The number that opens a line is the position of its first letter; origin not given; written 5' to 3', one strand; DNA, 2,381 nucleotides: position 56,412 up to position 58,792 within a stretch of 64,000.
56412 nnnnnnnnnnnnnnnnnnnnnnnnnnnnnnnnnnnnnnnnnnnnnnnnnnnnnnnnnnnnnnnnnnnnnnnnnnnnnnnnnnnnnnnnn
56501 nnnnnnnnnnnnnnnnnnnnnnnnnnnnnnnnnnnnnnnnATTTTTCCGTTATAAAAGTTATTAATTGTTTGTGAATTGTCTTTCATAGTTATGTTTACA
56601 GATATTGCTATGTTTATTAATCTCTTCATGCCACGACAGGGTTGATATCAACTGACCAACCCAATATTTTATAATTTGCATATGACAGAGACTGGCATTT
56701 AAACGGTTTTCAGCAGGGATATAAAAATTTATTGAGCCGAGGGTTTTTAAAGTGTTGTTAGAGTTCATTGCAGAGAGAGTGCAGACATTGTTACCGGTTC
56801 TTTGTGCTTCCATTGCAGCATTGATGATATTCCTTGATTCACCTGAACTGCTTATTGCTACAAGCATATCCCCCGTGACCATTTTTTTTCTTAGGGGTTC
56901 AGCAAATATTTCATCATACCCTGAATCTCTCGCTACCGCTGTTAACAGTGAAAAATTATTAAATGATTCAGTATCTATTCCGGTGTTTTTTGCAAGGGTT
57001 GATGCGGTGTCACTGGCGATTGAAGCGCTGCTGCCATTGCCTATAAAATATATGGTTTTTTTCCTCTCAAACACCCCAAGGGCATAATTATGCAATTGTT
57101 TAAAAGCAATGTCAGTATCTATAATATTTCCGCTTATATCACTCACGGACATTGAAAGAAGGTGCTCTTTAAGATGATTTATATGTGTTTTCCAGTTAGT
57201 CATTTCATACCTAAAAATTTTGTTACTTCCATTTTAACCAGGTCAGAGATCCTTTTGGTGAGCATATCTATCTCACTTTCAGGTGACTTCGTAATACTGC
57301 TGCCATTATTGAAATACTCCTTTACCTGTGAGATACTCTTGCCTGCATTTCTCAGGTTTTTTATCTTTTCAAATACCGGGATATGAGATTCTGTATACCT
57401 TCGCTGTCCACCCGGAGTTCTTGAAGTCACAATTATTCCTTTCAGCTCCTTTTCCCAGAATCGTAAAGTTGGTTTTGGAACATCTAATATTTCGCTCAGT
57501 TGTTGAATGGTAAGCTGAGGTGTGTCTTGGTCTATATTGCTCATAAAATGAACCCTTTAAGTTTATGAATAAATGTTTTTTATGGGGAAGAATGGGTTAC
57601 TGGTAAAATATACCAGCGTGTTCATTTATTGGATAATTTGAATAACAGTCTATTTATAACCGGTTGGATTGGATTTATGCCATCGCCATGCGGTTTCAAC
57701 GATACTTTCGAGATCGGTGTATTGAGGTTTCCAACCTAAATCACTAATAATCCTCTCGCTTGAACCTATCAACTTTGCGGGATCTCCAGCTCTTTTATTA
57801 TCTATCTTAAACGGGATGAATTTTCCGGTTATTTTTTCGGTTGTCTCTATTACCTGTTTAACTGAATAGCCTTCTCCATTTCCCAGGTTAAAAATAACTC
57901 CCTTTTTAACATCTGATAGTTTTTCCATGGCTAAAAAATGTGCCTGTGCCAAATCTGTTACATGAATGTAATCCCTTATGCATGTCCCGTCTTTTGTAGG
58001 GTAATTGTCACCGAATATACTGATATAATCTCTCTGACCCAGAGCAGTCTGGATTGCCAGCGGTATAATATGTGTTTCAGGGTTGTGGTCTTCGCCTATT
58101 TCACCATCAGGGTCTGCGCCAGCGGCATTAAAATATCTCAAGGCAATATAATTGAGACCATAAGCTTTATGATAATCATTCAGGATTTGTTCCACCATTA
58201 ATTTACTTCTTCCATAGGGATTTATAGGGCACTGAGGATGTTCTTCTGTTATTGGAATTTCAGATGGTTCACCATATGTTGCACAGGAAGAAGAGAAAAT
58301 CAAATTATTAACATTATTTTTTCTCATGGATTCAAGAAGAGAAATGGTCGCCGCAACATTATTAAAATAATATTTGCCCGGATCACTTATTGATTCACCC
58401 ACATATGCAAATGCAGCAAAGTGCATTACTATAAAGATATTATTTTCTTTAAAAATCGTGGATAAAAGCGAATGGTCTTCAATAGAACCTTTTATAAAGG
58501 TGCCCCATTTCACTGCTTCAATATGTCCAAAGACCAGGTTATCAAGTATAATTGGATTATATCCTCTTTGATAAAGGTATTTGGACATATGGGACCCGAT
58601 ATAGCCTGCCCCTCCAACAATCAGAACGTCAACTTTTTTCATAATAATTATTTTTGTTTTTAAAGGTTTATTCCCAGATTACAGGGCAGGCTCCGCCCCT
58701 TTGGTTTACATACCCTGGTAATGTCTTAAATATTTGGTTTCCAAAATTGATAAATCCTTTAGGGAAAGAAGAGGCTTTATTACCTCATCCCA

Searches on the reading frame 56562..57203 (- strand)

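Call 5: search_protein_families(library=pfam, proteins=[window:56562-57203:-], max_evalue=0.01)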
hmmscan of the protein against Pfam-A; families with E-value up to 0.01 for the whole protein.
window:56562-57203:- (213 aa): 2 families
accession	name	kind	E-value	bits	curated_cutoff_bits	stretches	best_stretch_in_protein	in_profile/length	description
PF13580.11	SIS_2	-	9e-11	42.4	27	1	41-143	28-136/138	SIS domain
PF01380.27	SIS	-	2.2e-09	37.7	25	1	47-168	4-110/131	SIS domain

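Call 6: search_protein_families(library=ncbifam, proteins=[window:56562-57203:-], max_evalue=0.01)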
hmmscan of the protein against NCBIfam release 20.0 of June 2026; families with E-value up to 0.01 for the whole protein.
window:56562-57203:- (213 aa): 13 families
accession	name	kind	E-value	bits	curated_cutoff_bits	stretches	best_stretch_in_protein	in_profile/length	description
TIGR00441.1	gmhA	equivalog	2.4e-14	53.7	209.45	1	45-180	8-148/154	D-sedoheptulose 7-phosphate isomerase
NF010546.0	PRK13936.1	equivalog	2.7e-13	50.1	276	1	44-176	39-179/197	phosphoheptose isomerase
NF001628.0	PRK00414.1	equivalog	8e-13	48.4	265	1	45-168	41-168/192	D-sedoheptulose 7-phosphate isomerase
NF010547.0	PRK13938.1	equivalog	2.6e-11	43.5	320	1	50-156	47-158/196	D-sedoheptulose 7-phosphate isomerase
NF008138.0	PRK10886.1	equivalog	2.5e-10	40.4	352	1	49-178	42-179/196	DnaA initiator-associating protein DiaA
TIGR03127.2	RuMP_HxlB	equivalog_domain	4.8e-08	33.1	160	1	106-170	68-131/178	6-phospho-3-hexuloisomerase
NF008590.0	PRK11557.1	equivalog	6.9e-07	28.9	355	1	40-169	124-237/282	MurR/RpiR family transcriptional regulator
NF041755.1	RuMP_HxlAB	equivalog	1e-06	28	500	1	106-167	284-344/391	bifunctional 3-hexulose-6-phosphate synthase/6-phospho-3-hexuloisomerase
NF002805.0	PRK02947.1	subfamily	1.2e-05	24.7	135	1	89-152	88-149/247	sugar isomerase domain-containing protein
NF008451.0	PRK11302.1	subfamily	7.9e-05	22.2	296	1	39-163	119-228/286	transcriptional regulator HexR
NF040776.2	AlsR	equivalog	9.7e-05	21.4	400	1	47-166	128-231/279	transcriptional repressor AlsR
NF008458.0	PRK11337.1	equivalog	0.0024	16.9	378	0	109-144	187-222/293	MurR/RpiR family transcriptional regulator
NF010701.0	PRK14101.1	equivalog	0.0029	15.9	920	1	41-149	461-554/638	bifunctional transcriptional regulator/glucokinase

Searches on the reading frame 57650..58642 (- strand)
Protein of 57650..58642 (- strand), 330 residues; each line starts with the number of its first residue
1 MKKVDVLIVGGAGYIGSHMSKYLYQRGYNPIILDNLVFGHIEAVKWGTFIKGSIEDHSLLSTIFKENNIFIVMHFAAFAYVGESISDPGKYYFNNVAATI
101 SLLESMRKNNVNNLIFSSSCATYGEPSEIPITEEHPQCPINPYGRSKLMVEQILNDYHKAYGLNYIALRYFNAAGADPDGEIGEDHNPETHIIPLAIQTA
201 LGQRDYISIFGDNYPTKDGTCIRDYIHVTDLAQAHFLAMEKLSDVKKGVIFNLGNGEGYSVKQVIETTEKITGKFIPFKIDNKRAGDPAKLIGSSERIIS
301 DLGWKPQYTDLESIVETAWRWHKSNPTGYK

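Call 59: search_protein_families(library=pfam, proteins=[window:57650-58642:-], max_evalue=0.001)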
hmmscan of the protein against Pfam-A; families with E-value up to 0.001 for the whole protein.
window:57650-58642:- (330 aa): 7 families
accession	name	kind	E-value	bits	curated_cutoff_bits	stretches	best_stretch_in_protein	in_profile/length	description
PF01370.27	Epimerase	-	2.6e-58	197.7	20.9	1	6-254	1-240/240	NAD dependent epimerase/dehydratase family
PF16363.11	GDP_Man_Dehyd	-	2.2e-54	185.6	27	1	7-309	1-324/332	GDP-mannose 4,6 dehydratase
PF01073.25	3Beta_HSD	-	2.7e-12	46.7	22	1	7-154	1-157/280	3-beta hydroxysteroid dehydrogenase/isomerase family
PF04321.23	RmlD_sub_bind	-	4.2e-11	42.9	27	1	6-160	3-142/287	RmlD substrate binding domain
PF02719.21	Polysacc_synt_2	-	2.6e-09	37.2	20.2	1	6-175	1-173/293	Polysaccharide biosynthesis protein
PF05368.20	NmrA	-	0.00023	21.3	27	0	4-75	3-78/298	NmrA-like family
PF13460.12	NAD_binding_10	-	0.00027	21.3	27.2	1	10-170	1-143/184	NAD(P)H-binding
